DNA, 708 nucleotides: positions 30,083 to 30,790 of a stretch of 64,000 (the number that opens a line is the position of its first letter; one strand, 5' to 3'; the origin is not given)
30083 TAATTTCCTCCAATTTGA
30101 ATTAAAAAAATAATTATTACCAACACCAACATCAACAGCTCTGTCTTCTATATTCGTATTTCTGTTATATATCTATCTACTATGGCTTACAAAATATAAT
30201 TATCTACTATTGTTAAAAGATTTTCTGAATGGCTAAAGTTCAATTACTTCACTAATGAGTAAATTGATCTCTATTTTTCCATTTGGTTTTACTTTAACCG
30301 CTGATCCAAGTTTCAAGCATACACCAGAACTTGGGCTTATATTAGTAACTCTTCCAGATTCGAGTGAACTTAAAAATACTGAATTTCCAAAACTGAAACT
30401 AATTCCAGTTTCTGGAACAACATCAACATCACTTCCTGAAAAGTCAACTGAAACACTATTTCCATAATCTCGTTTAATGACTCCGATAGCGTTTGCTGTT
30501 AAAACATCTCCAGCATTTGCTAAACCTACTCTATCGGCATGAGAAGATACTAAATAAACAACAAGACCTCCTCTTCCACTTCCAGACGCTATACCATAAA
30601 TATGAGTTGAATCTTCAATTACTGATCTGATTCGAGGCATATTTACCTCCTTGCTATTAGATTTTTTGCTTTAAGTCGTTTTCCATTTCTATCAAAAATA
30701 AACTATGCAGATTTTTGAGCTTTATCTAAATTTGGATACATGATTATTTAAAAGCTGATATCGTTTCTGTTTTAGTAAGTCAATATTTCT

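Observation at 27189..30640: Modular fibre locus: swapped N- and C-terminal domains and approx. 80-bp recombinogenic repeats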

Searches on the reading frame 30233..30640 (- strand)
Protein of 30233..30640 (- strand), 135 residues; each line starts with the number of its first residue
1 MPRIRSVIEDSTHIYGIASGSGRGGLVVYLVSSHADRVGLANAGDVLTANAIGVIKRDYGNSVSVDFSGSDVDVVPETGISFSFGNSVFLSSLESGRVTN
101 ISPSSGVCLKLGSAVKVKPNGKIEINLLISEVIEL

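Call 7: search_protein_families(library=phrogs, proteins=[window:30233-30640:-], max_evalue=0.01)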
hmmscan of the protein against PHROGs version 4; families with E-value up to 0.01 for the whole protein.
window:30233-30640:- (135 aa): 0 families

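Call 8: search_protein_families(library=pfam, proteins=[window:30233-30640:-], max_evalue=0.01)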
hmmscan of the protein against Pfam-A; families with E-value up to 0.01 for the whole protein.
window:30233-30640:- (135 aa): 0 families

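Call 16: search_protein_families(library=pfam, proteins=[window:30233-30640:-], max_evalue=10)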
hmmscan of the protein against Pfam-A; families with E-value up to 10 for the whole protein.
window:30233-30640:- (135 aa): 1 family
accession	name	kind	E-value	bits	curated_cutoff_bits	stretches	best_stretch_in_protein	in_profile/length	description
PF13861.12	FLgD_tudor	-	0.033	14.8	26.9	1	60-117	11-52/58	FlgD Tudor-like domain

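Call 17: find_homologous_proteins(query=window:30233-30640:-, max_evalue=0.01)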
Query window:30233-30640:- (135 aa): 3 proteins with E <= 0.01 among 56 candidates.
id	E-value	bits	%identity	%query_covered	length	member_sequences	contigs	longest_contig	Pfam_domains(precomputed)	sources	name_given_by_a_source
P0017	4.3e-77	274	100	100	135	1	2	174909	-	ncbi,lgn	-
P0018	2.5e-54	200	71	99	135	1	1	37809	-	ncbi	-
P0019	9.3e-44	166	63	100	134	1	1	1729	-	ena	-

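Call 19: find_encoding_contigs(protein=P0018, flank=10000, max_places=4)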
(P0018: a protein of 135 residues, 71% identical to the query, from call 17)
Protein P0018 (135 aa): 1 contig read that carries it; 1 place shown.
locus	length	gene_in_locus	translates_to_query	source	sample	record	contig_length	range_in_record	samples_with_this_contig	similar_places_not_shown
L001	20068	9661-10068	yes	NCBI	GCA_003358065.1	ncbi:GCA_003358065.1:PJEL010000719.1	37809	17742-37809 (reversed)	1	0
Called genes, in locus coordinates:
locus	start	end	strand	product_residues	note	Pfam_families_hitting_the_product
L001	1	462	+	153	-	?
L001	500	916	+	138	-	-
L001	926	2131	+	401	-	PF09684:Tail_P2_I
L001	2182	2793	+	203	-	-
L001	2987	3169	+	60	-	-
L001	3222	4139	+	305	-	-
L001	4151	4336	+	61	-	-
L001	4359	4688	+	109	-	-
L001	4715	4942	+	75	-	-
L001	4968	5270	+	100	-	-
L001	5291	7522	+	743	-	PF00534:Glycos_transf_1, PF13692:Glyco_trans_1_4, PF13489:Methyltransf_23 (weak)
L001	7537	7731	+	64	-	-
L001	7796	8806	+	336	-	-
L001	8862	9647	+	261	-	PF00535:Glycos_transf_2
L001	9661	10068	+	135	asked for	-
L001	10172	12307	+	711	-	-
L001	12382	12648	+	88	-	-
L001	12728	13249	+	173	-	-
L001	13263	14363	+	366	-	-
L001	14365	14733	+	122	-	-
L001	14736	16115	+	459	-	-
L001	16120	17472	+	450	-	-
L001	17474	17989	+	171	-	-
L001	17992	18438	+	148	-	-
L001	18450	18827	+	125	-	-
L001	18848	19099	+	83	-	-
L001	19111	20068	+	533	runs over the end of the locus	-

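Call 20: find_encoding_contigs(protein=P0017, flank=10000, max_places=4)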
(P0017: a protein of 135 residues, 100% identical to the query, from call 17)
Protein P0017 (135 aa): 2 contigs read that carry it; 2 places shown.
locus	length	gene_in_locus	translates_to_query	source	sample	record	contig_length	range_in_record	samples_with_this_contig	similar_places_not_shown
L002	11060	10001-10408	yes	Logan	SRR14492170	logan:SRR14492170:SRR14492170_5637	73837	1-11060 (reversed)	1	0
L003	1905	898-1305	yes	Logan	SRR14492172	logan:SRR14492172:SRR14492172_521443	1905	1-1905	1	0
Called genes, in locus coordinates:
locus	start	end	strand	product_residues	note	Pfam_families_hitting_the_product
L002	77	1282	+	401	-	PF09684:Tail_P2_I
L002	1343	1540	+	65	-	-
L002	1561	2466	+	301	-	-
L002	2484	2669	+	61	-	-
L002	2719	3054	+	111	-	-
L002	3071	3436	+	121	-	-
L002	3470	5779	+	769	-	PF00534:Glycos_transf_1, PF13692:Glyco_trans_1_4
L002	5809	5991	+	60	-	-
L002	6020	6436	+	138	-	-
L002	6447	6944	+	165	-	-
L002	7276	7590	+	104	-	-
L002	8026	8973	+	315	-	PF13692:Glyco_trans_1_4 (weak)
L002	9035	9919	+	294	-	PF00535:Glycos_transf_2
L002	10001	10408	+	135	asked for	-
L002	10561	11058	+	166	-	?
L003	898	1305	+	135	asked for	-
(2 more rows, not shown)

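Call 41: predict_structure(alignment_id=A1)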
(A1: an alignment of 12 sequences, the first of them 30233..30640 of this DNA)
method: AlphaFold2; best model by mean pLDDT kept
length: 135 residues; sequences in the alignment: 12
mean_pLDDT: 86.6   pTM: 0.78
mean pLDDT of the five models: 86.6, 83.6, 83.4, 79.9, 57.8
residues with pLDDT >= 90: 73; 70-90: 52; 50-70: 2; < 50: 8
segments of 3 or more residues with pLDDT < 50: 1-8
pLDDT, mean of each block of 10 residues (from residue 1): 47 89 93 89 89 92 87 91 91 93 88 90 87 83
secondary structure, 60 per line:
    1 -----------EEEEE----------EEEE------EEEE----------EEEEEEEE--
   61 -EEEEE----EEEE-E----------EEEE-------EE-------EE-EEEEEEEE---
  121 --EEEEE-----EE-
elements in order: E12-16 E27-30 E37-40 E51-58 E62-66 E71-74 E87-90 E110-117 E123-127

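Call 43: fold_search(model_id=the predicted structure, library=pdb)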
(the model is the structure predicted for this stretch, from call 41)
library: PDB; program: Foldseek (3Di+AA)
matches with E <= 10: 190; with E <= 0.001: 0
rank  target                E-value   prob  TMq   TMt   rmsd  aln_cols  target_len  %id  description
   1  7kmx_a                2.9e-03  1.00  0.58  0.50   4.4       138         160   16  The capsid of Myoviridae Phage XM1 (released 2021-11-10)
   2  9gb0_C                3.4e-03  1.00  0.49  0.57   5.4       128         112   15  Extended phiCD508 portal adjacent capsid (released 2025-03-26)
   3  9kmg_a                1.0e-02  1.00  0.48  0.46   5.5       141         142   18  Cryo-EM Structure of Bacteriophage FCWL1 Capsid (released 2025-01-22)
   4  8pkh_FQ               1.5e-02  1.00  0.53  0.44   6.6       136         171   10  Borrelia bacteriophage BB1 procapsid, fivefold-symmetrized outer shell (released 2023-07-12)
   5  8pkh_FY               1.7e-02  1.00  0.51  0.47   5.9       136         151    9  Borrelia bacteriophage BB1 procapsid, fivefold-symmetrized outer shell (released 2023-07-12)
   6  8pkh_FK               1.7e-02  0.99  0.48  0.43   6.7       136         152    9  Borrelia bacteriophage BB1 procapsid, fivefold-symmetrized outer shell (released 2023-07-12)
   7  8pkh_FN               1.8e-02  0.99  0.47  0.43   6.7       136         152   10  Borrelia bacteriophage BB1 procapsid, fivefold-symmetrized outer shell (released 2023-07-12)
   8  8saj_1                1.9e-02  1.00  0.57  0.56   4.8       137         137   15  Mycobacterium phage Adjutor (released 2024-04-03)
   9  8pkh_FO               1.9e-02  1.00  0.51  0.46   5.8       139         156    7  Borrelia bacteriophage BB1 procapsid, fivefold-symmetrized outer shell (released 2023-07-12)
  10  8pkh_FJ               2.1e-02  1.00  0.57  0.49   5.7       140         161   14  Borrelia bacteriophage BB1 procapsid, fivefold-symmetrized outer shell (released 2023-07-12)
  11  8pkh_FV               2.3e-02  0.99  0.48  0.43   6.7       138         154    6  Borrelia bacteriophage BB1 procapsid, fivefold-symmetrized outer shell (released 2023-07-12)
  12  8hdt_G                3.4e-02  1.00  0.60  0.50   3.9       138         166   17  Cyanophage Pam3 capsid asymmetric unit (released 2023-01-18)
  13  9gay_C                3.4e-02  1.00  0.50  0.53   5.4       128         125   15  Extended phiCD508 capsid (released 2025-03-26)
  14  6qvk_1f               3.4e-02  1.00  0.57  0.31   4.4       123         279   14  The cryo-EM structure of bacteriophage phi29 prohead (released 2019-06-12)
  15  8qsy_LJ               4.0e-02  1.00  0.52  0.54   5.0       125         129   17  Portal capsid interface of full Haloferax tailed virus 1. (released 2024-10-23)
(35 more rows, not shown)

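Call 44: search_protein_representatives(alignment_id=A1)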
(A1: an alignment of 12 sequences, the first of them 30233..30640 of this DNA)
Query: 12 sequences, 130 profile positions. Proteins with E-value up to 0.001 (for the whole library): 3616; up to 1e-10: 190; up to 1e-30: 12. The best 150 are listed.
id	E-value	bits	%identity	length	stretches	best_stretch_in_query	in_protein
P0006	7.1e-49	181.0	-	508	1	3-130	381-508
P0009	6.2e-47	174.7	-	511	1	3-130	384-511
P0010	4.3e-46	172.0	-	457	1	3-130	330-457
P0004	1.1e-45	170.7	-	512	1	3-130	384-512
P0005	2.7e-45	169.5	-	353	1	2-130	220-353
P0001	7.9e-45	167.9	-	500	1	3-130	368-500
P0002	2.6e-44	166.2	-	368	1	3-130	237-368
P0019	3.6e-39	149.6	-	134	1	2-130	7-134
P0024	1.2e-38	147.9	-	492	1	3-130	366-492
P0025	5.3e-33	129.7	-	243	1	6-128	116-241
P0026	1.3e-32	128.5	-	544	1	3-129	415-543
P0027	6.2e-32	126.2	-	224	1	4-130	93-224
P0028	1.6e-29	118.4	-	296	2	7-115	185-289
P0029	1.8e-29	118.3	-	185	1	7-129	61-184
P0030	1.8e-29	118.3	-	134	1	2-130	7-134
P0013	6.1e-25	103.6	-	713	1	3-129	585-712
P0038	1.3e-22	96.1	-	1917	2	7-113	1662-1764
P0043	3.8e-21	91.3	-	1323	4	10-128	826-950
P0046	5.0e-20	87.7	-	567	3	18-120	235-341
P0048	4.5e-19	84.6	-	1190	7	26-99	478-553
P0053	5.8e-18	81.0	-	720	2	15-112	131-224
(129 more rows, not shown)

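Call 46: search_protein_families(library=pfam, proteins=[P0024, P0025, P0027, P0029, P0030, P0038, P0043, P0046, P0048, P0053], max_evalue=0.001)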
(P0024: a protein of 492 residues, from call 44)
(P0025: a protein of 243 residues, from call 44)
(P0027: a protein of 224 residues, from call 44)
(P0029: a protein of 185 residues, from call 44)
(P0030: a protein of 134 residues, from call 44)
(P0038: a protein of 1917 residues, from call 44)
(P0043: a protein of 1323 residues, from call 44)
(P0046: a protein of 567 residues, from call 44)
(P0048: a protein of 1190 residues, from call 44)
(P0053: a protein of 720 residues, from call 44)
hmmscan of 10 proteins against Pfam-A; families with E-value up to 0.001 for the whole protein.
P0024 (492 aa): 0 families

P0025 (243 aa): 0 families

P0027 (224 aa): 0 families

P0029 (185 aa): 0 families

P0030 (134 aa): 1 family
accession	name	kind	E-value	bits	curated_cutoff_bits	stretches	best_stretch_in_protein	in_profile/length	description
PF09956.15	Phage_cement_2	-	0.00018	22.3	24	1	31-126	8-102/103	Phage cement protein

P0038 (1917 aa): 0 families

P0043 (1323 aa): 1 family
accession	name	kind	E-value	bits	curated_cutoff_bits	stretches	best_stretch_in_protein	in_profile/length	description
PF09956.15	Phage_cement_2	-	9.3e-05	23.2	24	0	823-936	7-95/103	Phage cement protein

P0046 (567 aa): 0 families

P0048 (1190 aa): 2 families
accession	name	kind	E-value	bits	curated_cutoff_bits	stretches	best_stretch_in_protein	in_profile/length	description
PF16190.11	E1_FCCH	-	2.1e-07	31.3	29.5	0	591-618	2-30/70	Ubiquitin-activating enzyme E1 FCCH domain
PF00197.24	Kunitz_legume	-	0.00045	20.6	25.9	0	797-868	2-78/176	Trypsin and protease inhibitor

P0053 (720 aa): 0 families

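Call 48: fold_search(model_id=the predicted structure, library=viral)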
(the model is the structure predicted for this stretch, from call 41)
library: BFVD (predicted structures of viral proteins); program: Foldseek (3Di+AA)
matches with E <= 10: 445; with E <= 0.001: 91
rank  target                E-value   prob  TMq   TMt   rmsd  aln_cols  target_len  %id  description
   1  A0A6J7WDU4            1.0e-06  1.00  0.75  0.17   3.1       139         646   25  Collagen triple helix repeat [uncultured Caudovirales phage]
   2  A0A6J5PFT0            1.8e-06  1.00  0.77  0.16   2.5       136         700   18  Uncharacterized protein [uncultured Caudovirales phage]
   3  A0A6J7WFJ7            1.8e-06  1.00  0.73  0.14   3.8       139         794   24  Uncharacterized protein [uncultured Caudovirales phage]
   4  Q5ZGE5                2.3e-06  1.00  0.72  0.59   3.1       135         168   18  (no name in the UniProt tables at hand)
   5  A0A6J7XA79            2.4e-06  1.00  0.71  0.09   3.6       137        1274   20  Intramolecular chaperone auto-processing domain containing protein [uncultured Caudovirales phage]
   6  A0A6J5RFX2            2.6e-06  1.00  0.64  0.14   5.2       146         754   19  Collagen triple helix repeat [uncultured Caudovirales phage]
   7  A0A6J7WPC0            3.3e-06  1.00  0.71  0.12   3.6       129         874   25  Uncharacterized protein [uncultured Caudovirales phage]
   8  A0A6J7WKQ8            3.9e-06  1.00  0.75  0.19   3.1       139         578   24  Uncharacterized protein [uncultured Caudovirales phage]
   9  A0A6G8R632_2          3.9e-06  1.00  0.68  0.13   3.8       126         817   20  Putative tail fiber-like protein [Synechococcus phage S-N03]
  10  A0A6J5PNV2            4.4e-06  1.00  0.70  0.12   3.7       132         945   26  Major tropism determinant N-terminal domain-containing protein [uncultured Caudovirales phage]
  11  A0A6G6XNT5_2          4.4e-06  1.00  0.67  0.12   3.8       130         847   18  (no name in the UniProt tables at hand)
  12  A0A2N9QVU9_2          4.4e-06  1.00  0.63  0.10   4.1       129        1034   24  (no name in the UniProt tables at hand)
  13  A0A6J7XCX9            4.9e-06  1.00  0.66  0.10   4.5       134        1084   21  Intramolecular chaperone auto-processing domain containing protein [uncultured Caudovirales phage]
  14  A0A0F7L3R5            5.1e-06  1.00  0.67  0.12   3.8       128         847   17  Phage tail fiber-like protein [uncultured marine virus]
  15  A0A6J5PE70            5.4e-06  1.00  0.76  0.23   3.5       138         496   21  Uncharacterized protein [uncultured Caudovirales phage]
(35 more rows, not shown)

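Call 65: find_encoding_contigs(protein=P0019, flank=5000, max_places=3)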
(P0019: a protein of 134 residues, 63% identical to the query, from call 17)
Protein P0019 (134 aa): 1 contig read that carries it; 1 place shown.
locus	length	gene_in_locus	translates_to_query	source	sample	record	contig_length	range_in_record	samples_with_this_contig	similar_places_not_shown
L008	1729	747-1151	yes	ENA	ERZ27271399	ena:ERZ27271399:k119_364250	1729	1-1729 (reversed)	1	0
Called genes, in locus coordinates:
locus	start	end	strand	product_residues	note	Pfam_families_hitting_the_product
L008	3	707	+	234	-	?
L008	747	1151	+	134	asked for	-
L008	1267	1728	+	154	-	?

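Call 111: find_encoding_contigs(protein=P0030, flank=8000, max_places=4)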
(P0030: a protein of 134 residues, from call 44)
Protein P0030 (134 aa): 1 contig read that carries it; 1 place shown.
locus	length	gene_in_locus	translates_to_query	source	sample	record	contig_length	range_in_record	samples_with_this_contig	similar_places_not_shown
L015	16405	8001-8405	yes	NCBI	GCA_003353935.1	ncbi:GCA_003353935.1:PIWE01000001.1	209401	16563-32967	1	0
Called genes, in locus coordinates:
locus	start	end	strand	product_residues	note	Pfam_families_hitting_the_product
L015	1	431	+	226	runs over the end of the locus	-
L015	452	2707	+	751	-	PF00534:Glycos_transf_1, PF13692:Glyco_trans_1_4, PF13489:Methyltransf_23 (weak), PF08241:Methyltransf_11, PF08242:Methyltransf_12 (weak), PF13649:Methyltransf_25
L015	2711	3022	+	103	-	-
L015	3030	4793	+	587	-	PF24308:DUF7487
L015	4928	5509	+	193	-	PF13489:Methyltransf_23 (weak)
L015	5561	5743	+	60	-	-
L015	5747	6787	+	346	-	PF00534:Glycos_transf_1 (faint), PF13692:Glyco_trans_1_4 (weak)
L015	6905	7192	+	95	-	-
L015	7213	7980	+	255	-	PF00535:Glycos_transf_2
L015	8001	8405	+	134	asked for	-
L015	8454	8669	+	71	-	-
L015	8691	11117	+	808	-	-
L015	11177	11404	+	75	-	-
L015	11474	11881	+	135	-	-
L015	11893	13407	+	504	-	-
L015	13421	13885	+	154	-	-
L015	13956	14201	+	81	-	-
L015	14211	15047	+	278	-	PF00989:PAS (faint), PF08448:PAS_4, PF13426:PAS_9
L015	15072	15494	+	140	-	PF18925:DUF5675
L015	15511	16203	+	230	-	-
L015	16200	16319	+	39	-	-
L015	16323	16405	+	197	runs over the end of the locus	-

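Call 116: search_protein_families(library=pfam, proteins=[L015:8691-11117:+, L015:11474-11881:+, L015:11893-13407:+, L015:8001-8405:+], max_evalue=0.01)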
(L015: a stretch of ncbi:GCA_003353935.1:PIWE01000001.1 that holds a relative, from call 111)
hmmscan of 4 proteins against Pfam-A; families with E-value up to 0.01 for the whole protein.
L015:8691-11117:+ (808 aa): 1 family
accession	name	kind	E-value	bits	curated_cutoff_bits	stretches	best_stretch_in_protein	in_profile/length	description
PF11839.13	Alanine_zipper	-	2.9e-06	27.9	23.1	0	542-579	16-53/69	Alanine-zipper, major outer membrane lipoprotein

L015:11474-11881:+ (135 aa): 0 families

L015:11893-13407:+ (504 aa): 1 family
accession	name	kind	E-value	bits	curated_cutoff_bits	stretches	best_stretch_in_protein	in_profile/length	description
PF04862.18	DUF642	-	0.0028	17.9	27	1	86-195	27-136/157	Protein of unknown function (DUF642)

L015:8001-8405:+ (134 aa): 1 family
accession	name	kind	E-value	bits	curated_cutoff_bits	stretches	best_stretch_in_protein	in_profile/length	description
PF09956.15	Phage_cement_2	-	0.00018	22.3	24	1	31-126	8-102/103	Phage cement protein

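Call 118: search_solved_structures(query=A1, max_evalue=10)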
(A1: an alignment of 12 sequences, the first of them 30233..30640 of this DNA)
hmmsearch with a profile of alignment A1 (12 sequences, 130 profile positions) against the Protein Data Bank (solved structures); distinct sequences matched with E-value up to 10: 1.
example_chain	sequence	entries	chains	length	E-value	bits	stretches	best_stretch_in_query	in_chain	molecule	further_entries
7b2a_A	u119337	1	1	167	0.27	14.1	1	33-61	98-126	CirpA5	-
